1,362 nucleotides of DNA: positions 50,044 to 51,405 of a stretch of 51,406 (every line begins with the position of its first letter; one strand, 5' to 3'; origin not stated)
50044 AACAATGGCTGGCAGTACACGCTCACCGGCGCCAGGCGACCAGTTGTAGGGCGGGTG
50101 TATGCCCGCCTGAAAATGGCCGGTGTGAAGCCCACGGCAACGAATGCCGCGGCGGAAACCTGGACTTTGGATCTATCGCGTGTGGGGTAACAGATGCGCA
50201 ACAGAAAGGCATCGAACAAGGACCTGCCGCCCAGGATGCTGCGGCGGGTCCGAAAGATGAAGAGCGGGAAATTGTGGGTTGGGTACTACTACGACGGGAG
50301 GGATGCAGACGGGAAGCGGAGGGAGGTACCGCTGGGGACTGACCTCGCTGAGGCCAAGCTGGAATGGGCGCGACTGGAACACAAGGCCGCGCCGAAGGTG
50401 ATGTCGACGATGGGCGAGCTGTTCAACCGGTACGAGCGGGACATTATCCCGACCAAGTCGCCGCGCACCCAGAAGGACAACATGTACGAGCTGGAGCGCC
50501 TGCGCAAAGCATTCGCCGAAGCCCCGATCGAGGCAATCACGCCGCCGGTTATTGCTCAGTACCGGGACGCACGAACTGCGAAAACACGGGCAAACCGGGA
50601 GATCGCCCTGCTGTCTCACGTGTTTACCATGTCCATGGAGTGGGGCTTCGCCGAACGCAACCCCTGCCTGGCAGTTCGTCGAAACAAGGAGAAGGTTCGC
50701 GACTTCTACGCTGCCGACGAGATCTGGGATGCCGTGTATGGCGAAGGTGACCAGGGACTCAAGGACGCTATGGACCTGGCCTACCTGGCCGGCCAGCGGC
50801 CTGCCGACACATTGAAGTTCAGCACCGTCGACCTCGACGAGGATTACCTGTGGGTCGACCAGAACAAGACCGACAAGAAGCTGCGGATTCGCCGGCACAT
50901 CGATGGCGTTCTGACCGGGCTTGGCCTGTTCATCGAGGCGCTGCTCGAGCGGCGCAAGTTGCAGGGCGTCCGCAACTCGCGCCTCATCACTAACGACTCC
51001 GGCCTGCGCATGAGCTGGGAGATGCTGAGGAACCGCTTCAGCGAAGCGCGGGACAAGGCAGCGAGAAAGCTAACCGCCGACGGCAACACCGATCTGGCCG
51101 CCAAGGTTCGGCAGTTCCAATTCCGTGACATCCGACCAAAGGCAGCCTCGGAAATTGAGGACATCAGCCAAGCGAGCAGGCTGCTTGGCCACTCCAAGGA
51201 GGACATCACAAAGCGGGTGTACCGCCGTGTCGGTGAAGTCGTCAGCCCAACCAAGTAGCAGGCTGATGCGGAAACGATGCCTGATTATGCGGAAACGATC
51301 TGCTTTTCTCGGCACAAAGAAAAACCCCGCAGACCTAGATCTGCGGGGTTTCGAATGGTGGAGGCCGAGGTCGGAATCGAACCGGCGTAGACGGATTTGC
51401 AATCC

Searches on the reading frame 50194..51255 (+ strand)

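Call 45: search_protein_families(library=pfam, proteins=[window:50194-51255:+], max_evalue=0.01)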
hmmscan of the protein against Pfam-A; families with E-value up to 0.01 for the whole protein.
window:50194-51255:+ (354 aa): 3 families
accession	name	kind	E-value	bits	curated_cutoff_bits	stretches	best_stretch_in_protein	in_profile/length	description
PF00589.27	Phage_integrase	-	4.3e-06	27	27.1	1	189-346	24-168/172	Phage integrase family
PF22022.2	Phage_int_M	-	0.00077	20.1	27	1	87-162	15-94/96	Phage integrase central domain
PF24624.1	Int_N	-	0.0032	18.6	27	0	91-163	21-98/100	Phage integrase, N-terminal domain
